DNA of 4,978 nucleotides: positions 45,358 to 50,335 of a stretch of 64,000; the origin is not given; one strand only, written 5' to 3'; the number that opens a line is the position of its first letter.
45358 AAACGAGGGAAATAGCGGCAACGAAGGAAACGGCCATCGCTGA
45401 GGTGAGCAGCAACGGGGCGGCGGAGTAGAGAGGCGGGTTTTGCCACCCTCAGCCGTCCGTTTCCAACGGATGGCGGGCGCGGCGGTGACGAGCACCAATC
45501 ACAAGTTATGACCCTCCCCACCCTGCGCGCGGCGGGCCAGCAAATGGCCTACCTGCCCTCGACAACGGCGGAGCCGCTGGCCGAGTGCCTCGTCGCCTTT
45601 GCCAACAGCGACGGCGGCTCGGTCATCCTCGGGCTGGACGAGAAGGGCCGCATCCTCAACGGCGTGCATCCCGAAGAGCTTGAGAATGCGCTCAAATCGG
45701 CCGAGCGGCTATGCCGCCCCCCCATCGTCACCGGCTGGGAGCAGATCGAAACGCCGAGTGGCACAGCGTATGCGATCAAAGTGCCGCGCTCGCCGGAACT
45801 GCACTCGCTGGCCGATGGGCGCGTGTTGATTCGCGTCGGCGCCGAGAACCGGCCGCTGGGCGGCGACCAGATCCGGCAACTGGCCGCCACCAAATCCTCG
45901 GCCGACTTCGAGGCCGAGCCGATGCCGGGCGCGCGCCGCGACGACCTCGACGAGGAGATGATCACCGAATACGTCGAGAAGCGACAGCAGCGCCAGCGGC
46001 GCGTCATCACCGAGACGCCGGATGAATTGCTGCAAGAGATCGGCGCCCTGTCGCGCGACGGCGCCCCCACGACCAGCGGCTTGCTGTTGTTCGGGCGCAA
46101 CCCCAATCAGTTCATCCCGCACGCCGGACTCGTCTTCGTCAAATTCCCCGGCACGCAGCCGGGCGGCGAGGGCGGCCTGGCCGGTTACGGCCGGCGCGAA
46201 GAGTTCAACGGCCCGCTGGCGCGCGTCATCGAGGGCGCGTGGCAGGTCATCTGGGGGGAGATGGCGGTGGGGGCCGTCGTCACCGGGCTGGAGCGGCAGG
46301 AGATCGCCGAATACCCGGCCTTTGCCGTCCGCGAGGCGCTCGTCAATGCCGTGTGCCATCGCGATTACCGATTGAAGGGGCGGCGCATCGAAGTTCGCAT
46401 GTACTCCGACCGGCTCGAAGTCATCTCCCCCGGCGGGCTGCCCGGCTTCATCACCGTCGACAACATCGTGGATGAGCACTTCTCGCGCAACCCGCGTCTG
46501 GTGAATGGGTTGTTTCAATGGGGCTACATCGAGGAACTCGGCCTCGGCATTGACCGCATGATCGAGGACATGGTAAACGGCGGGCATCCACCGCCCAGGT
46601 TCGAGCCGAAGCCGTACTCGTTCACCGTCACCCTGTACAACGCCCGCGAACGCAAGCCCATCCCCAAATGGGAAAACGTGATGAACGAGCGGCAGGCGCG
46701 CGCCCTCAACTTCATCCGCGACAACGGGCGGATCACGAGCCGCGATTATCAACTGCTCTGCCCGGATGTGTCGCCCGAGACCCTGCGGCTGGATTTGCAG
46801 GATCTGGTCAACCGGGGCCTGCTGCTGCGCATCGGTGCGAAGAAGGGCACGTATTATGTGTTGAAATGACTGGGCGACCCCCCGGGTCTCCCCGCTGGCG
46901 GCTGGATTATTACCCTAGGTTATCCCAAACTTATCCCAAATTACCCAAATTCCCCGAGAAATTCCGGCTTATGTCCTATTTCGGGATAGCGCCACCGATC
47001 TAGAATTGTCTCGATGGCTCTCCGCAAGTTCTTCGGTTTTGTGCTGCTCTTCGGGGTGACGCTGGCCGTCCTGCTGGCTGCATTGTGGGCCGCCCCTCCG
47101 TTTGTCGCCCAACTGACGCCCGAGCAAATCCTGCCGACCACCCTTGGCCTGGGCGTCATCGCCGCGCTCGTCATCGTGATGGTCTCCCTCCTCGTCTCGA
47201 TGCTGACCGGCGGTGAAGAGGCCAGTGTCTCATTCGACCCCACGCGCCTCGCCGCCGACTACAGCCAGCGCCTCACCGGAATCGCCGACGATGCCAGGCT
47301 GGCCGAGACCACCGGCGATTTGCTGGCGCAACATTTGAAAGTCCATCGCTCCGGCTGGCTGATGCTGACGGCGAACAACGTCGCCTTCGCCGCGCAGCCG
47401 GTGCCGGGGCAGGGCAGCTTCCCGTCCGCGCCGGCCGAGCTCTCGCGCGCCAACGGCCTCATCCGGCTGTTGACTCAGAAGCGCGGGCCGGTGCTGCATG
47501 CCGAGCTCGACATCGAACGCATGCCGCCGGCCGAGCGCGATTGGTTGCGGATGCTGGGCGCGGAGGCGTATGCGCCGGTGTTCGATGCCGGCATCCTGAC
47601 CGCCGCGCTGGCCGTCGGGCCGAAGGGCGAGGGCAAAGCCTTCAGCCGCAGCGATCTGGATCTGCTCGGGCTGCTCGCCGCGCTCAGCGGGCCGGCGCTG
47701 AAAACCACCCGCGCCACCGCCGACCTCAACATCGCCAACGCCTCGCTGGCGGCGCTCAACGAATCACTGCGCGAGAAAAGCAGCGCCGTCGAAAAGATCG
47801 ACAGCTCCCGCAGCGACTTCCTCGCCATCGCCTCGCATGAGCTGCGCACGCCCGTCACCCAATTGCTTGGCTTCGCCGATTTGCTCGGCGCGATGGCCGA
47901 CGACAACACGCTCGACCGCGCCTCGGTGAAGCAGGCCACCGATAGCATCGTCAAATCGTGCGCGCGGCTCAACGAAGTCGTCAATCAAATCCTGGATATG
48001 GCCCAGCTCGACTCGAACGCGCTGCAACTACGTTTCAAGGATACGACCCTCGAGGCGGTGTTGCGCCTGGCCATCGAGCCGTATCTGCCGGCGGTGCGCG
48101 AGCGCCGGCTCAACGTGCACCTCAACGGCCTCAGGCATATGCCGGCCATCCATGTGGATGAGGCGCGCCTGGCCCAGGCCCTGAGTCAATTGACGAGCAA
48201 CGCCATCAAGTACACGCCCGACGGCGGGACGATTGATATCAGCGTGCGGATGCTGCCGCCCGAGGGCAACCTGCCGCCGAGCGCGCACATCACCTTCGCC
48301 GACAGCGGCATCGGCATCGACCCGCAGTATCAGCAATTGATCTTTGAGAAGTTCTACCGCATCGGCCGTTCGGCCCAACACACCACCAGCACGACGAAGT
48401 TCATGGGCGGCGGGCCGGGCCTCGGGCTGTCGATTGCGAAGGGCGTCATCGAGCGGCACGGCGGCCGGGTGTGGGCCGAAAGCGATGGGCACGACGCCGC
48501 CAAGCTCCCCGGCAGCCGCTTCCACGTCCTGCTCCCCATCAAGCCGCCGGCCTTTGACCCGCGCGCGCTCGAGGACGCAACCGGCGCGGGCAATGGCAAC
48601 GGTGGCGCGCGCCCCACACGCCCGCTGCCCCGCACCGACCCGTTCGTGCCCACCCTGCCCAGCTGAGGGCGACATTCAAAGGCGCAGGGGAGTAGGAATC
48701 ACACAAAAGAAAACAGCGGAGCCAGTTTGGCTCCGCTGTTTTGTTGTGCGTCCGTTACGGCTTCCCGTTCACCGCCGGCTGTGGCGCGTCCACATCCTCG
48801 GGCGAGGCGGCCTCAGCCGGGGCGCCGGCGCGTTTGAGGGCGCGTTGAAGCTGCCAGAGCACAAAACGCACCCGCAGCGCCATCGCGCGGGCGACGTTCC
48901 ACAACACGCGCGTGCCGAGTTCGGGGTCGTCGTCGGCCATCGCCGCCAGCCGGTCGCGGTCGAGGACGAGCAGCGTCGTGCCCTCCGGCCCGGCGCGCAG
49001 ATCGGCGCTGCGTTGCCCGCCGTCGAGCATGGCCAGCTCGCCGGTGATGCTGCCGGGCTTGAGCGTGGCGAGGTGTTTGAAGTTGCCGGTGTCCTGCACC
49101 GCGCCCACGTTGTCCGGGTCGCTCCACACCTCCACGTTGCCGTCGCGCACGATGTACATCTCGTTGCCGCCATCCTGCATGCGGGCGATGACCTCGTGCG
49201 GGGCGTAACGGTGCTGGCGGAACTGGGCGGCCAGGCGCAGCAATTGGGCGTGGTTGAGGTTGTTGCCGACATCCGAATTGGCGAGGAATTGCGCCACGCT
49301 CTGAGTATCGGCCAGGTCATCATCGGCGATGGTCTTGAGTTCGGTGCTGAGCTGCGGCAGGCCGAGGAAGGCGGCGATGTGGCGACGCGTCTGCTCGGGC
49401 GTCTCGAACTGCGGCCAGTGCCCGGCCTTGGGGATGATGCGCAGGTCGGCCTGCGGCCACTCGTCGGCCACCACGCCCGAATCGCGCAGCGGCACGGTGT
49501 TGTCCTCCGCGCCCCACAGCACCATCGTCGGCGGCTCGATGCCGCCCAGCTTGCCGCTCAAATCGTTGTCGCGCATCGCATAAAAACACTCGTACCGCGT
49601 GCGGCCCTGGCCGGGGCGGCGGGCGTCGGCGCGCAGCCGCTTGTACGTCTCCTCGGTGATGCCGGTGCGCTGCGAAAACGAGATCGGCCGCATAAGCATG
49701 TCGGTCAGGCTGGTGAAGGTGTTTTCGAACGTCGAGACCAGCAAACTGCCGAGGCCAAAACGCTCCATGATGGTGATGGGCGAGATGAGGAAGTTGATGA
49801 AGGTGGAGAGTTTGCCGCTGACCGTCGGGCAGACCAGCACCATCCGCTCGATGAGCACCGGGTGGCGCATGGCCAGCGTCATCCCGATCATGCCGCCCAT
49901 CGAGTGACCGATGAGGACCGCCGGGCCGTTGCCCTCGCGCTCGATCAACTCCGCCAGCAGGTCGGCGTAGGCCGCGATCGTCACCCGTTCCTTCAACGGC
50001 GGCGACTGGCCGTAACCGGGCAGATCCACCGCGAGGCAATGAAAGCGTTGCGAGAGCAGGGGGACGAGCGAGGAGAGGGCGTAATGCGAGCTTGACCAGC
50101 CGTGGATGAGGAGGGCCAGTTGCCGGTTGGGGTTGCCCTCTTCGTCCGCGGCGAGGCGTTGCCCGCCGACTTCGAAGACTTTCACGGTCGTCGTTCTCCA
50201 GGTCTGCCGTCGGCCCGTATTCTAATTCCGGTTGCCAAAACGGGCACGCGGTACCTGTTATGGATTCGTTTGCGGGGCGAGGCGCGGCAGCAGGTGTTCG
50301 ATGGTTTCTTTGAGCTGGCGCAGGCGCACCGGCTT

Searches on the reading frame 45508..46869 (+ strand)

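Call 47: search_protein_families(library=pfam, proteins=[window:45508-46869:+], max_evalue=0.0001)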
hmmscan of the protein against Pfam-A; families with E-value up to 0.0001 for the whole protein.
window:45508-46869:+ (453 aa): 2 families
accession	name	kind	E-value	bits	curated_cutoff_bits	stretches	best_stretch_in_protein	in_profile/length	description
PF13749.12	HATPase_c_4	-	2.5e-21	75.9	26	1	291-376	1-89/89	Putative ATP-dependent DNA helicase recG C-terminal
PF04326.19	SLFN_AlbA_2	-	1.3e-12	48.7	25.3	1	22-117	19-117/118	Schlafen, AlbA_2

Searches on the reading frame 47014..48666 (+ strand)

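Call 47: search_protein_families(library=pfam, proteins=[window:47014-48666:+], max_evalue=0.0001)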
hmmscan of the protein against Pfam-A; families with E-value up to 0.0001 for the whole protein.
window:47014-48666:+ (550 aa): 2 families
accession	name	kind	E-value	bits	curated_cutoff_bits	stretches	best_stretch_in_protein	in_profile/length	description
PF02518.31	HATPase_c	-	4.4e-23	82.3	26.4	1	382-510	2-110/111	Histidine kinase-, DNA gyrase B-, and HSP90-like ATPase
PF00512.31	HisKA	-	3.1e-15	56.4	26.9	1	265-334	1-65/66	His Kinase A (phospho-acceptor) domain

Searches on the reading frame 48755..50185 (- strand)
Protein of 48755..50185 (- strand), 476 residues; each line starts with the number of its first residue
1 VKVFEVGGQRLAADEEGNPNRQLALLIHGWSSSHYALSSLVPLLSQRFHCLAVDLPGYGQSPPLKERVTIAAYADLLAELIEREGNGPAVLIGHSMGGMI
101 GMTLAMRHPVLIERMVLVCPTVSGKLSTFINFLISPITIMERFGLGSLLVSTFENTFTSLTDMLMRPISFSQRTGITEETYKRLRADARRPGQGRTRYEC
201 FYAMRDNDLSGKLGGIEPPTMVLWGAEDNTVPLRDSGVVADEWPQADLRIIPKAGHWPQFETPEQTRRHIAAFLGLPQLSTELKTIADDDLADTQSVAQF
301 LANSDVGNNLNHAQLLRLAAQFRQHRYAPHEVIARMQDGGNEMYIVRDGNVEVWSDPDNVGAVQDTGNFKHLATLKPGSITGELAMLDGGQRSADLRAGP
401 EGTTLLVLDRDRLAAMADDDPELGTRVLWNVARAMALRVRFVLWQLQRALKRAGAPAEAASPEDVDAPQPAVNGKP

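Call 47: search_protein_families(library=pfam, proteins=[window:48755-50185:-], max_evalue=0.0001)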
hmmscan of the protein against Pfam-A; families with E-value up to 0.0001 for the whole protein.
window:48755-50185:- (476 aa): 5 families
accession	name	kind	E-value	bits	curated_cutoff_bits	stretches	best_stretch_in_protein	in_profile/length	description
PF00561.26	Abhydrolase_1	-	8e-35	121.1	25.8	1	25-262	4-244/245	alpha/beta hydrolase fold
PF12697.13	Abhydrolase_6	-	8e-31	108.8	26.3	1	25-266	2-214/217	Alpha/beta hydrolase family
PF12146.15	Hydrolase_4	-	3.3e-16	59.7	27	1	20-261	3-237/239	Serine aminopeptidase, S33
PF00027.35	cNMP_binding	-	5.1e-14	52.4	27.5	1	325-419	2-88/89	Cyclic nucleotide-binding domain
PF00975.26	Thioesterase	-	3.8e-07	31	26.4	1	39-107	18-86/226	Thioesterase domain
